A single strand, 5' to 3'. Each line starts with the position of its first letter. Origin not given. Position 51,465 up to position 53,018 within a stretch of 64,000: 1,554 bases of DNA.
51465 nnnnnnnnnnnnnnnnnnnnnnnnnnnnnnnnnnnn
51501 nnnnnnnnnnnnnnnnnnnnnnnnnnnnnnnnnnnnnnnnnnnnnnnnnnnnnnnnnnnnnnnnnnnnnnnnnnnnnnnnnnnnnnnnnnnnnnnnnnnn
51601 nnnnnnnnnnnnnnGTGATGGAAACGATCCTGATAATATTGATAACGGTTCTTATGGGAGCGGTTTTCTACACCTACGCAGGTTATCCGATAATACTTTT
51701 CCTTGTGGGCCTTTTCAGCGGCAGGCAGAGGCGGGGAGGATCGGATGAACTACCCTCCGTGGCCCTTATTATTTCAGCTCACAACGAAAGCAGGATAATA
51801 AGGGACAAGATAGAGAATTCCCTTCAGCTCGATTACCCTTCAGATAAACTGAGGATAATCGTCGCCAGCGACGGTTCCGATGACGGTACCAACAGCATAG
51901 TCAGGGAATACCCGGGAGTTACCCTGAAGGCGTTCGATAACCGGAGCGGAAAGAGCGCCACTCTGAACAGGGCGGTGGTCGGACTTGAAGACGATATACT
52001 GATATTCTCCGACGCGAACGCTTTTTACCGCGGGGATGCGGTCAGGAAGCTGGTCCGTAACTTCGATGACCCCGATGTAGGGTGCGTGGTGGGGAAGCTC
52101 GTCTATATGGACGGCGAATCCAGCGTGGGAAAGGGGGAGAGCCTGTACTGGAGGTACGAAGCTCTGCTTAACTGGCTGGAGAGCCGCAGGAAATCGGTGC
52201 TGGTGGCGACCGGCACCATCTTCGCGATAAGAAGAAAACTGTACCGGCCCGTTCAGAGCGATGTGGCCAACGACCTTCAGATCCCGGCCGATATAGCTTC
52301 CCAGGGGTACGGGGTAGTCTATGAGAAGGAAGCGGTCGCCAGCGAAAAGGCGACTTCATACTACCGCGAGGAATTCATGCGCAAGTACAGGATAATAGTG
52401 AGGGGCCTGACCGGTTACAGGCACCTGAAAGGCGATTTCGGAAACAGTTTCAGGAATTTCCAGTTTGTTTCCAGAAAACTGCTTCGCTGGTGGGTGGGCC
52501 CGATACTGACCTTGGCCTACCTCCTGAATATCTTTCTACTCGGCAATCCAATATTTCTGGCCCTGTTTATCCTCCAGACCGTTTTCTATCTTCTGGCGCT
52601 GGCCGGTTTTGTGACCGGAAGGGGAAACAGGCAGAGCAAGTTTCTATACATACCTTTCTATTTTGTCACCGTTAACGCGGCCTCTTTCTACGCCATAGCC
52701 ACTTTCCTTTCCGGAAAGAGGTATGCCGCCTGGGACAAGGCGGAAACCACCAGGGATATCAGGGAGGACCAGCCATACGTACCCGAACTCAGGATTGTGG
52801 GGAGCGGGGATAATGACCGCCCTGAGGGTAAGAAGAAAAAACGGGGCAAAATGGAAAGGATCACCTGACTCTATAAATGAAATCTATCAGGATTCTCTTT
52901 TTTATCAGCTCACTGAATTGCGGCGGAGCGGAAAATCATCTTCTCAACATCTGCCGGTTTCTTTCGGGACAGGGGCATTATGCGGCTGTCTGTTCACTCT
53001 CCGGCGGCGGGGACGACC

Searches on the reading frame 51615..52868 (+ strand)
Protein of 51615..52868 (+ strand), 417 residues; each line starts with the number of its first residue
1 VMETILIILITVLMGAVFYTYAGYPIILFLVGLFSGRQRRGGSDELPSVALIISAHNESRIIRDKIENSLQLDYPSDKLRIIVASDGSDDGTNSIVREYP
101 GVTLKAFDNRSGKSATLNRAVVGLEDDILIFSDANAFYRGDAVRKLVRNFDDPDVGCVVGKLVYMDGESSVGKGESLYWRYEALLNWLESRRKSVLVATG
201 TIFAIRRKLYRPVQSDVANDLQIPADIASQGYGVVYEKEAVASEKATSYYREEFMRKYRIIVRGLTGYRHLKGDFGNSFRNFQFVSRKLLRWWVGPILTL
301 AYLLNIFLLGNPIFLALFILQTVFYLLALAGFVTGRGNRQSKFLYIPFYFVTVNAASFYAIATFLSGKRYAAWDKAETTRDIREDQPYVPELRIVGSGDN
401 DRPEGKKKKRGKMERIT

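Call 14: find_encoding_contigs(protein=window:51615-52868:+, flank=10000, max_places=10)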
Protein window:51615-52868:+ (417 aa): no gene with exactly this product is on record in the collection.

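Call 60: find_homologous_proteins(query=window:51615-52868:+, max_evalue=1e-60)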
Query window:51615-52868:+ (417 aa): 1808 proteins with E <= 1e-60 among 8000 candidates; the best 120 are listed.
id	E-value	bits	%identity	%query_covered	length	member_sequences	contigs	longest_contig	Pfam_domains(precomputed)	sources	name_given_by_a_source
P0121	6.5e-253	857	92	100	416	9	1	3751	PF13632.13,PF13506.14,PF13641.13,PF00535.33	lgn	-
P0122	2.4e-231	786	83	100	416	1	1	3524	PF13632.13,PF13506.14,PF13641.13,PF00535.33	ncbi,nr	ncbi:MAG: glycosyltransferase [Candidatus Latescibacteria bacterium]|nr:glycosyltransferase [bacteri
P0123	9.8e-229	777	83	100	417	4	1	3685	PF13632.13,PF13506.14,PF13641.13,PF00535.33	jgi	-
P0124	6.2e-178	610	67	100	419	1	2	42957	PF13632.13,PF13506.14,PF13641.13,PF00535.33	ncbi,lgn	-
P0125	1.7e-176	605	66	100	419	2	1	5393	PF13506.14,PF13641.13,PF00535.33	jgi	-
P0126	8.7e-172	590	63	100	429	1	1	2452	PF10111.15,PF13641.13,PF00535.33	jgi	jgi:cellulose synthase/poly-beta-1,6-N-acetylglucosamine synthase-like glycosyltransferase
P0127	9.4e-171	587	64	100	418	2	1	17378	PF13632.13,PF13506.14,PF13641.13,PF00535.33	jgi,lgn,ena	jgi:cellulose synthase/poly-beta-1,6-N-acetylglucosamine synthase-like glycosyltransferase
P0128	2.2e-169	582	64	100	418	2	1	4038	PF10111.15,PF13506.14,PF13641.13,PF00535.33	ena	-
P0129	8.8e-167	573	63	100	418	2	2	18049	PF13632.13,PF13506.14,PF13641.13,PF00535.33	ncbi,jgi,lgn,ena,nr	ncbi:MAG TPA: glycosyltransferase family 2 protein [Candidatus Krumholzibacteriaceae bacterium]|nr:g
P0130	5.6e-165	567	61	100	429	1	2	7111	PF13632.13,PF13506.14,PF13641.13,PF00535.33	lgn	-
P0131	5.0e-164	564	62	100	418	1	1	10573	PF13632.13,PF13506.14,PF13641.13,PF00535.33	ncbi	-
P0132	6.7e-164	564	62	98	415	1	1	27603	PF13632.13,PF13506.14,PF13641.13,PF00535.33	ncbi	-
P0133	1.2e-163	563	64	96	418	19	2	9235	PF13641.13,PF00535.33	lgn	-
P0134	1.3e-163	563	62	98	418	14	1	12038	PF13632.13,PF13506.14,PF13641.13,PF00535.33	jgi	-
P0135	1.6e-163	563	63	100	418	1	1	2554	PF13632.13,PF13506.14,PF13641.13,PF00535.33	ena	-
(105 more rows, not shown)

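Call 61: find_encoding_contigs(protein=P0121, flank=10000, max_places=10)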
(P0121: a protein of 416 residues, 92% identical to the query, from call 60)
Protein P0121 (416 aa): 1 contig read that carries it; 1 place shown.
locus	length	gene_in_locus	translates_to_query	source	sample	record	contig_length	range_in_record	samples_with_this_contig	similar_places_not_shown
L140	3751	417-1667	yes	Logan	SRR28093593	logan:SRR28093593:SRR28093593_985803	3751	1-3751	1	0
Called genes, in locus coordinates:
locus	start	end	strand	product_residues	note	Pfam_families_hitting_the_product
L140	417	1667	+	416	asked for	PF13506:Glyco_transf_21 (weak), PF00535:Glycos_transf_2, PF13641:Glyco_tranf_2_3, PF13632:Glyco_trans_2_3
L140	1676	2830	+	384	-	PF13477:Glyco_trans_4_2 (weak), PF13439:Glyco_transf_4, PF13579:Glyco_trans_4_4, PF20706:GT4-conflict (weak), PF00534:Glycos_transf_1, PF13692:Glyco_trans_1_4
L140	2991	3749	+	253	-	?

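Call 62: find_encoding_contigs(protein=P0123, flank=10000, max_places=10)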
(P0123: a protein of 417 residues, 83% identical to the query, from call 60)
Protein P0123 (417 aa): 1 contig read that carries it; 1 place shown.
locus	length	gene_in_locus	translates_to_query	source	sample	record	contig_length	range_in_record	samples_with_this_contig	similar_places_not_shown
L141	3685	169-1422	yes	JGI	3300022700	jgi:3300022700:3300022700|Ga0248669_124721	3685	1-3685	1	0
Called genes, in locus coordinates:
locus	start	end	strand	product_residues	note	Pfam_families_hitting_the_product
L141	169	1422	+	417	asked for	PF13506:Glyco_transf_21 (weak), PF00535:Glycos_transf_2, PF13641:Glyco_tranf_2_3, PF13632:Glyco_trans_2_3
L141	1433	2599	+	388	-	PF13477:Glyco_trans_4_2, PF13439:Glyco_transf_4, PF13579:Glyco_trans_4_4, PF00534:Glycos_transf_1, PF13692:Glyco_trans_1_4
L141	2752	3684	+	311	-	?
